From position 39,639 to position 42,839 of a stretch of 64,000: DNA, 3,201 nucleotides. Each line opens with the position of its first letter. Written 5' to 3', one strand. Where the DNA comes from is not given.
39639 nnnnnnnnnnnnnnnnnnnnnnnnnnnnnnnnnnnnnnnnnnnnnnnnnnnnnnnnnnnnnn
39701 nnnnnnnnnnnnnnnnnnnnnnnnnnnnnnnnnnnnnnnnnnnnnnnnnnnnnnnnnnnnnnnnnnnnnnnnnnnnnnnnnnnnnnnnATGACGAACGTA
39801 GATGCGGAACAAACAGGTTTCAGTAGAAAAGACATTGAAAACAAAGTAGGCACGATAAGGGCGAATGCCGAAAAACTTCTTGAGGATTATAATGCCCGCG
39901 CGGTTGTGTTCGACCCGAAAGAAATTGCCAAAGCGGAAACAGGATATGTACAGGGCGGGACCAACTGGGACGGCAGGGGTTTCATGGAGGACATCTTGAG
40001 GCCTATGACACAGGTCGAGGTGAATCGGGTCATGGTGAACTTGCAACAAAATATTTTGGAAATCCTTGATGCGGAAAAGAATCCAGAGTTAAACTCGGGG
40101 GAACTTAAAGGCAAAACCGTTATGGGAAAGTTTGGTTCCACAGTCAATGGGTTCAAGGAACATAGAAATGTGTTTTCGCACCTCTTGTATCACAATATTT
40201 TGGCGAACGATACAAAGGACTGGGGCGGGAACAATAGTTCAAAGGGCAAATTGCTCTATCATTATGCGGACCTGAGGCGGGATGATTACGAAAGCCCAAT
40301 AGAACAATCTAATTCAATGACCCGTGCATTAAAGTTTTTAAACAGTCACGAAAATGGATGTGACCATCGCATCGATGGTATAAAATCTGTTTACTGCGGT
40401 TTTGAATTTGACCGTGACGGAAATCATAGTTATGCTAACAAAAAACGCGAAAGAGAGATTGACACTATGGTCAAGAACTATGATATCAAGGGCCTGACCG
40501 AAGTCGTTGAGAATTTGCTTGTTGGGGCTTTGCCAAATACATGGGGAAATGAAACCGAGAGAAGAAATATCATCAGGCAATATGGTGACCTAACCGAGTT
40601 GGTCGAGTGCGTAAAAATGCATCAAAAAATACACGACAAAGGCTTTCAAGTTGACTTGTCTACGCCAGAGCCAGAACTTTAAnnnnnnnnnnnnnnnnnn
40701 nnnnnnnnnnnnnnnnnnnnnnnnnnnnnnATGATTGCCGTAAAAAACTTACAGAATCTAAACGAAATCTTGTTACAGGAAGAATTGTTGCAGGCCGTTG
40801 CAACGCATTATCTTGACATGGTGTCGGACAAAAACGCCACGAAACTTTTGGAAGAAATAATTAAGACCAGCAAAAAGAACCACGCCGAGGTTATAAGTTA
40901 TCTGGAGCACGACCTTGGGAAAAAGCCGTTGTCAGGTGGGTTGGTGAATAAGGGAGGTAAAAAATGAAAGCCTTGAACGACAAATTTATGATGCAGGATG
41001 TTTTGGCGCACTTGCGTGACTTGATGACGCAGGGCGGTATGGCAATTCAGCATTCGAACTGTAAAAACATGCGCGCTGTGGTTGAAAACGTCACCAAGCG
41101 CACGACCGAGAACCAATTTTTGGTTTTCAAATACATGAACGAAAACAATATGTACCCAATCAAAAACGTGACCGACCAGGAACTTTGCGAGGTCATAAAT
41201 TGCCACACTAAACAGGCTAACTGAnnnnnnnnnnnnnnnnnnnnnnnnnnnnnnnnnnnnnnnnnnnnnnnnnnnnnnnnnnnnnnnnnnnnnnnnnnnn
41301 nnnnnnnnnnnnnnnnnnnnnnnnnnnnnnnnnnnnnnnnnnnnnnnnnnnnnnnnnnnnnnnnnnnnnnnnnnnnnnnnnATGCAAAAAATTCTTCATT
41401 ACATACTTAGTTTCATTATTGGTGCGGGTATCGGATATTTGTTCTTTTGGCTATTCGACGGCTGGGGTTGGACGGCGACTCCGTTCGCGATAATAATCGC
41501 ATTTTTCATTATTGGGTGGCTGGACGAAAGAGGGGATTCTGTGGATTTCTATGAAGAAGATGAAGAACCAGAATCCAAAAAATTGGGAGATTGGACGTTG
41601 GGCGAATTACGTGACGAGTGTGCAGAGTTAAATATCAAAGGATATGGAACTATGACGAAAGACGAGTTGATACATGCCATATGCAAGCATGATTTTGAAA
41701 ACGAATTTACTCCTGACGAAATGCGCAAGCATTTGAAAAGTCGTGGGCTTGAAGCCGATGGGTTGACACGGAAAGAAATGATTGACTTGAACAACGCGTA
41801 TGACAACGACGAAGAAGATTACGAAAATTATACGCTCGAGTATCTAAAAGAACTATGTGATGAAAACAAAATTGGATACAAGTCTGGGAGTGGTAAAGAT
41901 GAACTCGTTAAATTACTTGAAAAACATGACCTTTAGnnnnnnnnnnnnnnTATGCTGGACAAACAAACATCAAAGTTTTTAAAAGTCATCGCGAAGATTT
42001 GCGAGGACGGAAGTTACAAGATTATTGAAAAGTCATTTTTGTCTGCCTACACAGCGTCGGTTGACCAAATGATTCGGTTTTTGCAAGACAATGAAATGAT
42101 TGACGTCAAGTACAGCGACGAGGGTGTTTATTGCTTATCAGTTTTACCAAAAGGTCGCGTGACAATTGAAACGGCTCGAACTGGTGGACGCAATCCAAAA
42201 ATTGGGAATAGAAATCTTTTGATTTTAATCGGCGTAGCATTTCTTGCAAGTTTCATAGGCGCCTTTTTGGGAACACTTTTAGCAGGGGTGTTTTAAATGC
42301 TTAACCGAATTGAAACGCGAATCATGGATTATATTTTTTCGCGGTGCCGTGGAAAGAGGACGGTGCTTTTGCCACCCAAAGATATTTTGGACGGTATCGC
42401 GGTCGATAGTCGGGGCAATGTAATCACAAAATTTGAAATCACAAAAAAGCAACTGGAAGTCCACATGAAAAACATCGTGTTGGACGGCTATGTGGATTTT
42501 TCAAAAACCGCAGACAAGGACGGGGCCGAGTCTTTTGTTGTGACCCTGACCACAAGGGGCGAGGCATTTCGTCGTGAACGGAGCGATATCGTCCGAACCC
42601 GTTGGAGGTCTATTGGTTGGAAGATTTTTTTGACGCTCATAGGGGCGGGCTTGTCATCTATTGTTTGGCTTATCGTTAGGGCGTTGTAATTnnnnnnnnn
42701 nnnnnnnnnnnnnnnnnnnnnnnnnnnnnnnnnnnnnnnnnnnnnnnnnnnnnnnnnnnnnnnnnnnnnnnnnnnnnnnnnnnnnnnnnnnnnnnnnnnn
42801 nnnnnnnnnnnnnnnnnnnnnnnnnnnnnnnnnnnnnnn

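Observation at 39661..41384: Conserved 5' leader with three tandem AAGGGGY heptads in front of two accessory genes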

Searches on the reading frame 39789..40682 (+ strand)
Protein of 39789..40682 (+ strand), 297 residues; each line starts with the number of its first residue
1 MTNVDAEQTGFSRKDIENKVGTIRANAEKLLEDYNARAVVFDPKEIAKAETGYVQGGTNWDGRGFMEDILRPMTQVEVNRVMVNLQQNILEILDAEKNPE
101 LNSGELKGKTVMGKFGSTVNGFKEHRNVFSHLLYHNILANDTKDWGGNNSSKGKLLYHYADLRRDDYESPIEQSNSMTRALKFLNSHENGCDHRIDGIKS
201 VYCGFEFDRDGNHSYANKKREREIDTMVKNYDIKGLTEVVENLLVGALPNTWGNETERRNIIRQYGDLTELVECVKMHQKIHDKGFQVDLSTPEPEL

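Call 11: search_protein_families(library=pfam, proteins=[window:39789-40682:+], max_evalue=0.01)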
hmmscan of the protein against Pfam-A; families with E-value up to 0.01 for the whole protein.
window:39789-40682:+ (297 aa): 0 families

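Call 12: search_protein_families(library=phrogs, proteins=[window:39789-40682:+], max_evalue=0.001)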
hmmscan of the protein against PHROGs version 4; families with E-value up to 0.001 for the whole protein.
window:39789-40682:+ (297 aa): 0 families

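Call 15: find_encoding_contigs(protein=window:39789-40682:+, flank=3000, max_places=10)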
Protein window:39789-40682:+ (297 aa): 2 contigs read that carry it; 1 place shown.
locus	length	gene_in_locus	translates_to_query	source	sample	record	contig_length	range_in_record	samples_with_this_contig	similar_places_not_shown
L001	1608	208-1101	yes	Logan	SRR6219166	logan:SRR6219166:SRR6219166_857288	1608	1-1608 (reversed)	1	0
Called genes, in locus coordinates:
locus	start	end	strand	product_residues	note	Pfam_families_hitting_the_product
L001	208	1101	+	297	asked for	-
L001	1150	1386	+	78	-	-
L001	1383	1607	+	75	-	?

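Call 17: find_homologous_proteins(query=window:39789-40682:+)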
Query window:39789-40682:+ (297 aa): 1 proteins with E <= 0.001 among 628 candidates.
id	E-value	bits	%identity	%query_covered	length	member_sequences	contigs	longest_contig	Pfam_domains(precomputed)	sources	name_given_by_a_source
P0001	3.5e-199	678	100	100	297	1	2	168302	-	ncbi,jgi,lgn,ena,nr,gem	ncbi:MAG: hypothetical protein FWC00_00235 [Firmicutes bacterium]|nr:hypothetical protein [Bacillota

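Call 52: search_protein_families(library=pfam, proteins=[window:39789-40682:+], max_evalue=1)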
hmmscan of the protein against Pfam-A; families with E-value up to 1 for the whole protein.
window:39789-40682:+ (297 aa): 1 family
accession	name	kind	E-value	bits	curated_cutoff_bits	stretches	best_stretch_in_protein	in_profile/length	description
PF08378.17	NERD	-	0.1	13.5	22.1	1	137-195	49-104/111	Nuclease-related domain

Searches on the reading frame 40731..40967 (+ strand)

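Call 11: search_protein_families(library=pfam, proteins=[window:40731-40967:+], max_evalue=0.01)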
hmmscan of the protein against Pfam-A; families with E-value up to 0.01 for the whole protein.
window:40731-40967:+ (78 aa): 2 families
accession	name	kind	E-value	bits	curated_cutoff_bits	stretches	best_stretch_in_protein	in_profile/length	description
PF08144.17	CPL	-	0.0013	19.5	22.3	1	16-62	56-102/143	CPL (NUC119) domain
PF11553.14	DUF3231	-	0.0017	18.5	29.6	1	11-60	22-71/165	Protein of unknown function (DUF3231)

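Call 12: search_protein_families(library=phrogs, proteins=[window:40731-40967:+], max_evalue=0.001)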
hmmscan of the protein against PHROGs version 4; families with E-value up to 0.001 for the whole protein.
window:40731-40967:+ (78 aa): 0 families

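Call 52: search_protein_families(library=pfam, proteins=[window:40731-40967:+], max_evalue=1)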
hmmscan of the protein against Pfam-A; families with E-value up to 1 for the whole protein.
window:40731-40967:+ (78 aa): 5 families
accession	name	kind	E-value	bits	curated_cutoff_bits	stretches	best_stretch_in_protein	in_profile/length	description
PF08144.17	CPL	-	0.0013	19.5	22.3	1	16-62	56-102/143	CPL (NUC119) domain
PF11553.14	DUF3231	-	0.0017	18.5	29.6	1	11-60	22-71/165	Protein of unknown function (DUF3231)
PF11207.13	DUF2989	-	0.021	15.1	23.8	1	13-58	136-183/201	Protein of unknown function (DUF2989)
PF18865.6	AbiJ_NTD5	-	0.054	13.9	26.7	1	8-64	33-87/93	AbiJ N-terminal domain 5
PF10095.14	DUF2333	-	0.11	11.8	22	1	18-56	252-290/330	Uncharacterized protein conserved in bacteria (DUF2333)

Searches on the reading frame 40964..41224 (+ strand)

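Call 11: search_protein_families(library=pfam, proteins=[window:40964-41224:+], max_evalue=0.01)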
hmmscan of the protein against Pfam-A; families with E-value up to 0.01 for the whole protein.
window:40964-41224:+ (86 aa): 1 family
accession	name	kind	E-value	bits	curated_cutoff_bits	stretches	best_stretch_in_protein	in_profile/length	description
PF07875.18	Coat_F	-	7.3e-10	39.4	25.7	1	5-66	1-62/63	Coat F domain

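Call 12: search_protein_families(library=phrogs, proteins=[window:40964-41224:+], max_evalue=0.001)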
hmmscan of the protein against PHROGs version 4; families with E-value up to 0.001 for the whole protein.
window:40964-41224:+ (86 aa): 0 families

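Call 52: search_protein_families(library=pfam, proteins=[window:40964-41224:+], max_evalue=1)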
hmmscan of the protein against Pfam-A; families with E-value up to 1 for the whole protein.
window:40964-41224:+ (86 aa): 2 families
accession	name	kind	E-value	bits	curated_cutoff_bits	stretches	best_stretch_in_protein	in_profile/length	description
PF07875.18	Coat_F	-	7.3e-10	39.4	25.7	1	5-66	1-62/63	Coat F domain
PF14847.12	Ras_bdg_2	-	0.08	13.8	27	1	28-83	14-73/100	Ras-binding domain of Byr2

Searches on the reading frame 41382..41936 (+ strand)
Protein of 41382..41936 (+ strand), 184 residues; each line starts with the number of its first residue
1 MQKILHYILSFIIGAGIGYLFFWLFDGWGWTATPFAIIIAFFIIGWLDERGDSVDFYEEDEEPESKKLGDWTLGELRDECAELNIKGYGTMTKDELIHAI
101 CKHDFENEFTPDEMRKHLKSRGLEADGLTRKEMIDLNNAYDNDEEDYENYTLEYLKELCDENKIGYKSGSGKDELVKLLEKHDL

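Call 11: search_protein_families(library=pfam, proteins=[window:41382-41936:+], max_evalue=0.01)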
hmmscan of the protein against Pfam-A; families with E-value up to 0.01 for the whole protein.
window:41382-41936:+ (184 aa): 3 families
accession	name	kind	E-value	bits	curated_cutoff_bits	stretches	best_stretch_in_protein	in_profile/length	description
PF07498.18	Rho_N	-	5.3e-10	39.5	24.9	1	72-103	6-37/43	Rho termination factor, N-terminal domain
PF10281.14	Ish1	-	7.2e-09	36.3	26.6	0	147-182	1-37/37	Putative nuclear envelope organisation protein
PF02037.33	SAP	-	5.5e-08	32.7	23.9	0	69-104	3-36/37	SAP domain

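Call 12: search_protein_families(library=phrogs, proteins=[window:41382-41936:+], max_evalue=0.001)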
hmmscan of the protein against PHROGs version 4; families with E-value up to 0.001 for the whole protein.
window:41382-41936:+ (184 aa): 8 families
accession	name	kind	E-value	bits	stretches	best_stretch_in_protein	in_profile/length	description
phrog_2724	-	unknown function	1.2e-14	55.6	2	58-101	37-79/83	-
phrog_390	-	transcription regulation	4.8e-11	44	1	130-182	48-96/97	Arc-like repressor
phrog_2250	-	unknown function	6.3e-10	40.2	1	135-183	116-164/168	-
phrog_3281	-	DNA, RNA and nucleotide metabolism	5.1e-09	37.4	0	114-182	34-103/107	endonuclease VII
phrog_2101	-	unknown function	5.3e-07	31.3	1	140-181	152-193/194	-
phrog_1539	-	transcription regulation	1.7e-05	26.1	0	68-183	40-94/96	Arc-like repressor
phrog_36176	-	unknown function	0.00019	22.6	0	70-99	21-50/67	-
phrog_10541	-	unknown function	0.00024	22.3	0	46-101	42-101/108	-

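Call 16: find_encoding_contigs(protein=window:41382-41936:+, flank=3000, max_places=10)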
Protein window:41382-41936:+ (184 aa): 3 contigs read that carry it; 1 place shown.
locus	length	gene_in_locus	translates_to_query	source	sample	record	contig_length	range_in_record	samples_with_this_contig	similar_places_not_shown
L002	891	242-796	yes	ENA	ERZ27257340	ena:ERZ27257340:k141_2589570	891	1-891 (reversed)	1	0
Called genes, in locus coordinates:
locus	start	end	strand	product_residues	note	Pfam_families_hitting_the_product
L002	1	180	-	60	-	?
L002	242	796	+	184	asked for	PF10281:Ish1 (faint), PF02037:SAP (faint), PF07498:Rho_N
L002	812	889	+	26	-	?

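Call 21: find_homologous_proteins(query=window:41382-41936:+)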
Query window:41382-41936:+ (184 aa): 1 proteins with E <= 0.001 among 185 candidates.
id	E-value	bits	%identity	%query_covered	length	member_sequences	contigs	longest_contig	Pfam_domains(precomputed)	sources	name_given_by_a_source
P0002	8.1e-80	285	99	71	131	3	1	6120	PF02037.34,PF10281.15,PF07498.19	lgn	-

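Call 22: find_encoding_contigs(protein=P0002, flank=6000, max_places=10)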
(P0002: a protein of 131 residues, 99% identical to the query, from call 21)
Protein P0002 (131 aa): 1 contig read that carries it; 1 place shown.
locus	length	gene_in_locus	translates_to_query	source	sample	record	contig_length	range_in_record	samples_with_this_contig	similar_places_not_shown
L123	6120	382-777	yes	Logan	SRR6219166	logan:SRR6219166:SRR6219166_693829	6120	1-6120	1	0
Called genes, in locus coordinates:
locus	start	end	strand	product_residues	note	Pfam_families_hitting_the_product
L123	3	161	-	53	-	?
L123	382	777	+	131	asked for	PF02037:SAP (faint), PF07498:Rho_N, PF10281:Ish1 (faint)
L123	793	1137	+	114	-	-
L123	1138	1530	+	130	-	-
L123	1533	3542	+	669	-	PF00270:DEAD (weak), PF04851:ResIII, PF17757:UvrB_inter, PF27431:UvrB_3rd, PF00271:Helicase_C, PF12344:UvrB, PF02151:UVR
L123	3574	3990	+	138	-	-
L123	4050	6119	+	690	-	?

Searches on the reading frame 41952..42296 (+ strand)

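Call 11: search_protein_families(library=pfam, proteins=[window:41952-42296:+], max_evalue=0.01)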
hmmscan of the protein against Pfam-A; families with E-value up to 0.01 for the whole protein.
window:41952-42296:+ (114 aa): 0 families

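Call 12: search_protein_families(library=phrogs, proteins=[window:41952-42296:+], max_evalue=0.001)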
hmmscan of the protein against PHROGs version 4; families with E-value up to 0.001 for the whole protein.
window:41952-42296:+ (114 aa): 0 families

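Call 52: search_protein_families(library=pfam, proteins=[window:41952-42296:+], max_evalue=1)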
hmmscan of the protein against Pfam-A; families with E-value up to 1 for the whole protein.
window:41952-42296:+ (114 aa): 2 families
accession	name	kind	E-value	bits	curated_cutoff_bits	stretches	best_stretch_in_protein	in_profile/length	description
PF07579.16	DUF1548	-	0.18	12.6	22.7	1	18-47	46-75/135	Domain of Unknown Function (DUF1548)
PF10957.13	Spore_Cse60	-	0.24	12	20.7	1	35-55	17-37/60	Sporulation protein Cse60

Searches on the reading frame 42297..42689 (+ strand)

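Call 11: search_protein_families(library=pfam, proteins=[window:42297-42689:+], max_evalue=0.01)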
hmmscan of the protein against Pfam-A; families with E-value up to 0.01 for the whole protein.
window:42297-42689:+ (130 aa): 0 families

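Call 12: search_protein_families(library=phrogs, proteins=[window:42297-42689:+], max_evalue=0.001)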
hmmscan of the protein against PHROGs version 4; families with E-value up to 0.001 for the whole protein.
window:42297-42689:+ (130 aa): 0 families

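Call 52: search_protein_families(library=pfam, proteins=[window:42297-42689:+], max_evalue=1)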
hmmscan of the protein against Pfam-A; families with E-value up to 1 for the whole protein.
window:42297-42689:+ (130 aa): 2 families
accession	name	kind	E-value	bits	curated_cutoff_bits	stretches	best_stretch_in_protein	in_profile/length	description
PF07338.18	YdgH_BhsA-like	-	0.063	13.8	27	1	69-87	24-42/55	YdgH/BhsA/McbA-like domain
PF13601.12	HTH_34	-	0.19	12.4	27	1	45-93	23-71/80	Winged helix DNA-binding domain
